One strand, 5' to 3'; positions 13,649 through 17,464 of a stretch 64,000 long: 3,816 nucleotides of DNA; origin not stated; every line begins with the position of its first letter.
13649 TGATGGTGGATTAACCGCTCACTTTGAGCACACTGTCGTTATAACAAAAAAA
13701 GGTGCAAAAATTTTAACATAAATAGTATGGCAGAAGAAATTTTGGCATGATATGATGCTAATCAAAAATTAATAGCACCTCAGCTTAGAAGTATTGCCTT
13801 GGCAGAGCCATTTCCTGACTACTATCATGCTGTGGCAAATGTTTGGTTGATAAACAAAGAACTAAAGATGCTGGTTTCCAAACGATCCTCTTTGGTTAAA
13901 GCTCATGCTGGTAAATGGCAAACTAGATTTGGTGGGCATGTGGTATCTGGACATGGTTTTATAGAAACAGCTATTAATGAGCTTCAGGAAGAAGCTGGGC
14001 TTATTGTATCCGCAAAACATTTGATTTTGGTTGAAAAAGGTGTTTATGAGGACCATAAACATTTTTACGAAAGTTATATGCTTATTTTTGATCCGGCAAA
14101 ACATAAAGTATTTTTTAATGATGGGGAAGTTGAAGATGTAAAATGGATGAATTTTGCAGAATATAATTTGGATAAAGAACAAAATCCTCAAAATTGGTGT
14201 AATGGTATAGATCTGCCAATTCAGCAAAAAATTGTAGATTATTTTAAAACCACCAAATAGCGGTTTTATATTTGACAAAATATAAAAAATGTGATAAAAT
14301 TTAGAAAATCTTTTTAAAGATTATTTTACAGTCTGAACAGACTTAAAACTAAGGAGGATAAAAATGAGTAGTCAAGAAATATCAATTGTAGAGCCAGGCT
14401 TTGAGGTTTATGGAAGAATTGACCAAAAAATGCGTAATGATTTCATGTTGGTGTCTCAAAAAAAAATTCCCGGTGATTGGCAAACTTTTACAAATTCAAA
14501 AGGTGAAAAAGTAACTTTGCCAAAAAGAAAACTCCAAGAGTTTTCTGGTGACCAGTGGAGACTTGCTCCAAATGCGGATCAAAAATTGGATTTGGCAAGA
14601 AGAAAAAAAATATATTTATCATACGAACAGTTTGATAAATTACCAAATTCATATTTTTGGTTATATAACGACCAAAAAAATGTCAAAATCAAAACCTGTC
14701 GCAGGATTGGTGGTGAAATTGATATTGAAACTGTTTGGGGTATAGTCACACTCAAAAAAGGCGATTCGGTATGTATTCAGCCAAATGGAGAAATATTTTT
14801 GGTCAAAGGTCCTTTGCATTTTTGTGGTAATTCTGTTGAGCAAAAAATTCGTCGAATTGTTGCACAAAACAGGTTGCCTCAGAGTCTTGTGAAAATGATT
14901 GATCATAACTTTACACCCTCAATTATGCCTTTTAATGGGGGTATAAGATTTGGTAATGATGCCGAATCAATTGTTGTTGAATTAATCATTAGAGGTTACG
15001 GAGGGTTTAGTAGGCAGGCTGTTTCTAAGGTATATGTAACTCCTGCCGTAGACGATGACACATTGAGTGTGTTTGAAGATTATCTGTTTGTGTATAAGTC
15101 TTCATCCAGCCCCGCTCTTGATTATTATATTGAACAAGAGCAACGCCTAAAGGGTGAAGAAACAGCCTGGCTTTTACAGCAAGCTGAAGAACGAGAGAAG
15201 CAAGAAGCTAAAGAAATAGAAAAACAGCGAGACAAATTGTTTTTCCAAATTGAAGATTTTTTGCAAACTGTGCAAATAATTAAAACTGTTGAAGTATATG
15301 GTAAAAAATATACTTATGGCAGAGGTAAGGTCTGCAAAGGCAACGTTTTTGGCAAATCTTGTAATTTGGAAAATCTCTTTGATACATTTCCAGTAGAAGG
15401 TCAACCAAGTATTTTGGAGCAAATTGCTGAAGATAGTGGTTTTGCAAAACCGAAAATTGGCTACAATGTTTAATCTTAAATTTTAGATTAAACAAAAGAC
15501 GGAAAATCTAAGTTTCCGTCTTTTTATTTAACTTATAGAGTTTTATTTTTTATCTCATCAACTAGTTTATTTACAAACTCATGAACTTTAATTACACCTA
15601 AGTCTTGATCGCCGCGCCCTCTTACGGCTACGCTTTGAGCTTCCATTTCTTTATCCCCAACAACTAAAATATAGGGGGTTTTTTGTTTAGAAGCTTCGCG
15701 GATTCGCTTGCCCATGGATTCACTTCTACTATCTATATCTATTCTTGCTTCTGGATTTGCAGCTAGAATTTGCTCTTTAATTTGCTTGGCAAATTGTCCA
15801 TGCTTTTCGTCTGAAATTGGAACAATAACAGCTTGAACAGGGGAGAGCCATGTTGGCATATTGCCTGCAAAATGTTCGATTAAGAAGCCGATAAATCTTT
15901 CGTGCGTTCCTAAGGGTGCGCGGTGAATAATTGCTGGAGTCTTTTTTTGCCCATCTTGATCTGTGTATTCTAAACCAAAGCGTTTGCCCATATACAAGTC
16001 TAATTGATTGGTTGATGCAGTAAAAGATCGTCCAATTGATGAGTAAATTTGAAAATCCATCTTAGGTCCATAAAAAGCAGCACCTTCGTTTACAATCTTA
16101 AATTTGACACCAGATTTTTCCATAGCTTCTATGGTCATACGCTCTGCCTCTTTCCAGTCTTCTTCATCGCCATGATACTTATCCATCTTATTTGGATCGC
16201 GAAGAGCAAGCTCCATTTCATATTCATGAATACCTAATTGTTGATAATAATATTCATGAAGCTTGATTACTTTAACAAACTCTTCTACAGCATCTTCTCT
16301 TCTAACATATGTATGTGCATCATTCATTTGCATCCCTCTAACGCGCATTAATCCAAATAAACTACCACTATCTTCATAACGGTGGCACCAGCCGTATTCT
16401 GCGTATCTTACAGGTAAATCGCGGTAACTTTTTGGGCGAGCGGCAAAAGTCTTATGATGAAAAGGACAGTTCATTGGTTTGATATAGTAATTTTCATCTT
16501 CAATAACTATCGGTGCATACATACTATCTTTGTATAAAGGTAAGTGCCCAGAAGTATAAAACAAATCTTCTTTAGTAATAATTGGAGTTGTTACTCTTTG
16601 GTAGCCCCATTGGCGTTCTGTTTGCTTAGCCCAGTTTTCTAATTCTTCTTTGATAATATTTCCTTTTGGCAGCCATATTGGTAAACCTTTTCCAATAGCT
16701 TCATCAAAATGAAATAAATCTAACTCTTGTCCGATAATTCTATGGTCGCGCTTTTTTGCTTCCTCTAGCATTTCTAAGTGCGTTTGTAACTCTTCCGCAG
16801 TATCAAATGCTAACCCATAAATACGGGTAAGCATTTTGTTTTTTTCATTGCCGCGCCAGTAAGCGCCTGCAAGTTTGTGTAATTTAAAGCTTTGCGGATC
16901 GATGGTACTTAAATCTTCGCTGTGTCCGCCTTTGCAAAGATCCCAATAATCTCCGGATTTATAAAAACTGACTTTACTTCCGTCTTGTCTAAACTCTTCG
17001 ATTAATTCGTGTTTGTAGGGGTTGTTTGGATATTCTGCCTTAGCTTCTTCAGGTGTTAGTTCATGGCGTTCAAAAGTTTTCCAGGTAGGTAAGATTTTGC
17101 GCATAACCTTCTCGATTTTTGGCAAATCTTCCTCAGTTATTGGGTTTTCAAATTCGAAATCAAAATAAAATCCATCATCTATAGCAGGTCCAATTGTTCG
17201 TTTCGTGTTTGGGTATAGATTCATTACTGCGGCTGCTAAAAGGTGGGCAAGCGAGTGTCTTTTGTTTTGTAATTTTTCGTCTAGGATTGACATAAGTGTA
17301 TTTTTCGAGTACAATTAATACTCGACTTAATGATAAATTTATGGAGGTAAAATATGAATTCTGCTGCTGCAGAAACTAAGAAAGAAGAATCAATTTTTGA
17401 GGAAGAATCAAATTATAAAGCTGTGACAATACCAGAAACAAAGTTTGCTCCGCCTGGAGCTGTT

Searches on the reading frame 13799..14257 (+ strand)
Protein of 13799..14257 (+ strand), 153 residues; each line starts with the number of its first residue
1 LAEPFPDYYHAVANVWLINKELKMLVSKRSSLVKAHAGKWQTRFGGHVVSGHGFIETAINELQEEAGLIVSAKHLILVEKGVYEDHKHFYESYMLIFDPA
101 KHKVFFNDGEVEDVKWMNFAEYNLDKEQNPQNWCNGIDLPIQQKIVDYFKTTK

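Call 60: search_protein_families(library=pfam, proteins=[window:13799-14257:+], max_evalue=0.001)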
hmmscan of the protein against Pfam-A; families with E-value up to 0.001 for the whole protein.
window:13799-14257:+ (153 aa): 1 family
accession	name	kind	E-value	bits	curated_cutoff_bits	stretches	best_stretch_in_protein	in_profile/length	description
PF00293.34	NUDIX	-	1.5e-13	51.4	21.1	1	9-128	2-123/134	NUDIX domain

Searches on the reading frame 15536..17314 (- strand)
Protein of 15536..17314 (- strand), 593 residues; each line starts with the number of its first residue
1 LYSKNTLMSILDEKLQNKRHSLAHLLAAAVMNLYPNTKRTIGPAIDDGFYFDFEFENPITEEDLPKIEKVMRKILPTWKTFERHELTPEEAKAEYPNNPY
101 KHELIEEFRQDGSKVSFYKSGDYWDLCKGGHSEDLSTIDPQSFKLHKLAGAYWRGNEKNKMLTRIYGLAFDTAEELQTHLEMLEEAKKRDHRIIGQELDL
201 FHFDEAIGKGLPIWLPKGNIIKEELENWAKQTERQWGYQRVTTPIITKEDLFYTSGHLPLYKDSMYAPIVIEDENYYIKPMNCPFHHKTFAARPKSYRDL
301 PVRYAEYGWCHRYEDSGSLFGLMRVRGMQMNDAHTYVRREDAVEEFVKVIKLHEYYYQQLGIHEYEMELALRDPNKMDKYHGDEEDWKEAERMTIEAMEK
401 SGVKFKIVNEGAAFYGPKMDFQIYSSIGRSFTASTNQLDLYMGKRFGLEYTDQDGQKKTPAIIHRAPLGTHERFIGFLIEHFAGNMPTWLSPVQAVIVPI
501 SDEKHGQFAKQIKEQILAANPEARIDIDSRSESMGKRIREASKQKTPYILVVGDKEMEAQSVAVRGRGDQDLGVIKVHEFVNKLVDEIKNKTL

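Call 15: find_related_loci(query=window:15536-17314:-, collection=genome_contigs, flank=6000)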
Query window:15536-17314:- (593 aa) in genome_contigs; peptide patterns used: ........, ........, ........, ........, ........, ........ (x = any residue, [..] = any of these).
600 stretches matched a pattern (row limit reached: there are more); 566 encode a relative of the query (tblastn E <= 1e-3); the best 80 are kept; 80 distinct loci.
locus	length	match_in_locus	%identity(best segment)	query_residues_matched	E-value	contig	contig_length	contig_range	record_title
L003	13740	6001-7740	78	12-592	0e+0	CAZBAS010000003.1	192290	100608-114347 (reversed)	MAG TPA_asm: uncultured Candidatus Saccharibacteria bacterium isolate SRP278252_co1_116 genome assembly, contig: NODE_53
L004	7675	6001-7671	78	12-569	0e+0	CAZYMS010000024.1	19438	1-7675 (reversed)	MAG TPA_asm: uncultured Candidatus Saccharibacteria bacterium isolate SRP296810_co1_257 genome assembly, contig: NODE_28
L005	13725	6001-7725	75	15-591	0e+0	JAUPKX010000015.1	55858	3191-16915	MAG: Patescibacteria group bacterium isolate erpe_2018_pw_0hr_WHONDRS-PP48-000085_B_bin.9 scaffold_1338092, whole genome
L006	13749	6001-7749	71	8-592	0e+0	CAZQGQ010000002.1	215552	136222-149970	MAG TPA_asm: uncultured Candidatus Saccharibacteria bacterium isolate SRP128246_co1_221 genome assembly, contig: NODE_16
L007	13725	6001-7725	74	15-591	0e+0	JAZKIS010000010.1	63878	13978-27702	MAG: Patescibacteria group bacterium isolate ADI_DC_SW_02_SPN_11032020-bin059 DCSW02SPN_B059_0_000000000010, whole genom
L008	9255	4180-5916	72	11-591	0e+0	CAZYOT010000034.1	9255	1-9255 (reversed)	MAG TPA_asm: uncultured Bdellovibrionales bacterium isolate SRP278252_co2_135 genome assembly, contig: NODE_15818_length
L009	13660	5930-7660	74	15-592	0e+0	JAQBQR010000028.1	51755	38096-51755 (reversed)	MAG: Parcubacteria group bacterium isolate RYN_378 scaffold_2650744, whole genome shotgun sequence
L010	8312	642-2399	69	15-591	0e+0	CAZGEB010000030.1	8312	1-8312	MAG TPA_asm: uncultured Candidatus Saccharibacteria bacterium isolate SRP278252_co2_93 genome assembly, contig: NODE_182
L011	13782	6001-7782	70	15-592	0e+0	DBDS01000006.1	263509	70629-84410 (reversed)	MAG TPA_asm: Patescibacteria group bacterium UBA926 UBA926_contig_56, whole genome shotgun sequence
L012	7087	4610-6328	69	15-591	0e+0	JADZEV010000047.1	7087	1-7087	MAG: Candidatus Nomurabacteria bacterium isolate SJ839 c_000001847674, whole genome shotgun sequence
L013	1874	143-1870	71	13-591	0e+0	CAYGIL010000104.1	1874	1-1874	MAG TPA_asm: uncultured Candidatus Saccharibacteria bacterium isolate ERP113451_co3_28 genome assembly, contig: NODE_973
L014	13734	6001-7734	69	12-593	0e+0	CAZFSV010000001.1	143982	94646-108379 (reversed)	MAG TPA_asm: uncultured Candidatus Saccharibacteria bacterium isolate SRP300315_co1_20 genome assembly, contig: NODE_48_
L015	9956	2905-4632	68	14-592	0e+0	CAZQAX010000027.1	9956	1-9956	MAG TPA_asm: uncultured Candidatus Saccharibacteria bacterium isolate SRP219642_co6_271 genome assembly, contig: NODE_66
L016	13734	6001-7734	69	7-591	0e+0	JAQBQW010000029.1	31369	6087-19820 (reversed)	MAG: Parcubacteria group bacterium isolate RYN_383 scaffold_173667, whole genome shotgun sequence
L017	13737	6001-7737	68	11-593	0e+0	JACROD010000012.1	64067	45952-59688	MAG: Candidatus Kaiserbacteria bacterium isolate NC_groundwater_1952_Pr3_S-0.2um_53_6 scaffold_327437, whole genome shot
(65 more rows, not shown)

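Call 37: find_homologous_proteins(query=window:15536-17293:-, max_evalue=1e-100)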
Query window:15536-17293:- (586 aa): 7999 proteins with E <= 1e-100 among 8000 candidates; the best 120 are listed.
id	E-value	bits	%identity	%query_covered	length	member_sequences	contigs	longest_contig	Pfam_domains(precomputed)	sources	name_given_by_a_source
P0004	0.0e+0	1365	100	100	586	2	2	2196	PF03129.26,PF00587.31,PF07973.20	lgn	-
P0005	0.0e+0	1069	78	99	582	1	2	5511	PF03129.26,PF00587.31,PF07973.20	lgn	-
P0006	0.0e+0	1069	78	99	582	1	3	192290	PF03129.26,PF00587.31,PF07973.20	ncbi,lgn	-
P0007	0.0e+0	1041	75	99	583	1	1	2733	PF03129.26,PF00587.31,PF07973.20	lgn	-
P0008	0.0e+0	1038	75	99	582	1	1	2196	PF03129.26,PF00587.31,PF07973.20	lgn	-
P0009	4.6e-297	1005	74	99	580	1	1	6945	PF03129.26,PF00587.31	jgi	-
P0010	2.7e-296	1002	75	98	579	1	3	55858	PF03129.26,PF00587.31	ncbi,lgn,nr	ncbi:MAG: threonyl-tRNA synthetase [Patescibacteria group bacterium]|nr:threonyl-tRNA synthetase [Pa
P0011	4.0e-295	998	74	99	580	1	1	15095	PF03129.26,PF00587.31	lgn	-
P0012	4.7e-295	998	74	99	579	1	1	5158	PF03129.26,PF00587.31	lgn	-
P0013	5.6e-295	998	74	99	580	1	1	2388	PF03129.26,PF00587.31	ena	-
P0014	5.9e-295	998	74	99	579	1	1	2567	PF03129.26,PF00587.31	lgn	-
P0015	1.8e-294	996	74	99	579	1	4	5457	PF03129.26,PF00587.31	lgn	-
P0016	4.3e-294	995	74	99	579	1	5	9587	PF03129.26,PF00587.31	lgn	-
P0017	7.4e-294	994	74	99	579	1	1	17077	PF03129.26,PF00587.31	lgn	-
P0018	8.9e-294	994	74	99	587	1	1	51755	PF03129.26,PF00587.31,PF07973.20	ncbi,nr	ncbi:MAG: threonyl-tRNA synthetase [Parcubacteria group bacterium]|nr:threonyl-tRNA synthetase [Parc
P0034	9.7e-285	964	70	99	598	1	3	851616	PF03129.26,PF00587.31,PF07973.20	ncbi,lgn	-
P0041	2.0e-283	960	70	99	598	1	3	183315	PF03129.26,PF00587.31,PF07973.20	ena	-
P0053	1.2e-279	947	70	99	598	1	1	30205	PF03129.26,PF00587.31,PF07973.20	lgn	-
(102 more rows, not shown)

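Call 69: find_encoding_contigs(protein=P0034, flank=1500, max_places=3)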
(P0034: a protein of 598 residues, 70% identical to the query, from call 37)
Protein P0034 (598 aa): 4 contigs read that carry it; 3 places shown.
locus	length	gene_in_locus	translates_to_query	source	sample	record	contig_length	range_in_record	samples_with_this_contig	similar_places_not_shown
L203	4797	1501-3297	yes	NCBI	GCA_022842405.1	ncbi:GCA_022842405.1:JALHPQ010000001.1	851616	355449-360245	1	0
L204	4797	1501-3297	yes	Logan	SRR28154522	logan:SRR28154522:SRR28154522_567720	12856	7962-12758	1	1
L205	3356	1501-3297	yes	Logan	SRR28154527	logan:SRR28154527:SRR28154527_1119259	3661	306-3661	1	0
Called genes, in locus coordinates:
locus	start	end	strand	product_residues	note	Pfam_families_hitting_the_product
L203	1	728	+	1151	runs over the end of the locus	PF02811:PHP, PF07733:DNA_pol3_alpha, PF17657:DNA_pol3_finger, PF14579:HHH_6, PF01336:tRNA_anti-codon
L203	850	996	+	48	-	-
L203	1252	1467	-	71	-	-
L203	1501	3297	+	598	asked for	PF07973:tRNA_SAD, PF00587:tRNA-synt_2b, PF03129:HGTP_anticodon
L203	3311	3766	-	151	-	PF18936:DUF5684 (faint)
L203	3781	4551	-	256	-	PF00557:Peptidase_M24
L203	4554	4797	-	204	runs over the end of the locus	PF00406:ADK, PF13207:AAA_17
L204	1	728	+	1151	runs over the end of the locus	PF02811:PHP, PF07733:DNA_pol3_alpha, PF17657:DNA_pol3_finger, PF14579:HHH_6, PF01336:tRNA_anti-codon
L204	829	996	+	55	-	-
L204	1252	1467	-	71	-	-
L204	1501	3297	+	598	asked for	PF07973:tRNA_SAD, PF00587:tRNA-synt_2b, PF03129:HGTP_anticodon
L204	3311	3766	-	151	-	PF18936:DUF5684 (faint)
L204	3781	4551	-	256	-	PF00557:Peptidase_M24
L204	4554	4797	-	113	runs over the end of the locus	?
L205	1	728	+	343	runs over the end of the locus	?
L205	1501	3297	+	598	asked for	PF07973:tRNA_SAD, PF00587:tRNA-synt_2b, PF03129:HGTP_anticodon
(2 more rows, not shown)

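Call 70: find_encoding_contigs(protein=P0041, flank=1500, max_places=3)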
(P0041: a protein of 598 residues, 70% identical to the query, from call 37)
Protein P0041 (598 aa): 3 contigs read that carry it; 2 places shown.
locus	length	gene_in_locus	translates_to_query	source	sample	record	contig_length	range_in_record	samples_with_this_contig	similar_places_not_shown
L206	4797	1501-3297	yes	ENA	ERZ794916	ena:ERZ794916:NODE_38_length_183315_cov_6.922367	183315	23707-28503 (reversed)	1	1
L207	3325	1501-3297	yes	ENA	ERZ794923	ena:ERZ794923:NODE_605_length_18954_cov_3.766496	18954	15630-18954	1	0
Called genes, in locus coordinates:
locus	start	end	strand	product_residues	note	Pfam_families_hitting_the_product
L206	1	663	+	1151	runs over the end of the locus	PF02811:PHP, PF07733:DNA_pol3_alpha, PF17657:DNA_pol3_finger, PF14579:HHH_6, PF01336:tRNA_anti-codon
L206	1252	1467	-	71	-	-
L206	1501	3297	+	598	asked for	PF07973:tRNA_SAD, PF00587:tRNA-synt_2b, PF03129:HGTP_anticodon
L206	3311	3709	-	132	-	PF18936:DUF5684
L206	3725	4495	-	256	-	PF00557:Peptidase_M24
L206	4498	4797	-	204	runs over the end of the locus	PF00406:ADK, PF13207:AAA_17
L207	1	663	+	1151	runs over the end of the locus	PF02811:PHP, PF07733:DNA_pol3_alpha, PF17657:DNA_pol3_finger, PF14579:HHH_6, PF01336:tRNA_anti-codon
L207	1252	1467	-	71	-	-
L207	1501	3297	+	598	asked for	PF07973:tRNA_SAD, PF00587:tRNA-synt_2b, PF03129:HGTP_anticodon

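Call 71: find_encoding_contigs(protein=P0053, flank=1500, max_places=3)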
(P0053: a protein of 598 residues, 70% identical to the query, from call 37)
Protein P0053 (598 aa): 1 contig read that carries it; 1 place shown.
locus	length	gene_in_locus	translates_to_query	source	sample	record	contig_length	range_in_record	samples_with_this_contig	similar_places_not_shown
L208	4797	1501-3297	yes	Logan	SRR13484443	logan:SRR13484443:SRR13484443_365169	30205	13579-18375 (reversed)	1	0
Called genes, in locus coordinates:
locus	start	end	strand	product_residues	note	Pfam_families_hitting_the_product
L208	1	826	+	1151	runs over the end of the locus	PF02811:PHP, PF07733:DNA_pol3_alpha, PF17657:DNA_pol3_finger, PF14579:HHH_6, PF01336:tRNA_anti-codon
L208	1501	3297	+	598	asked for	PF07973:tRNA_SAD, PF00587:tRNA-synt_2b, PF03129:HGTP_anticodon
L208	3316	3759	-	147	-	-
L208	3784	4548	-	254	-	PF00557:Peptidase_M24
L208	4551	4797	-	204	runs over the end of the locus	PF00406:ADK, PF13207:AAA_17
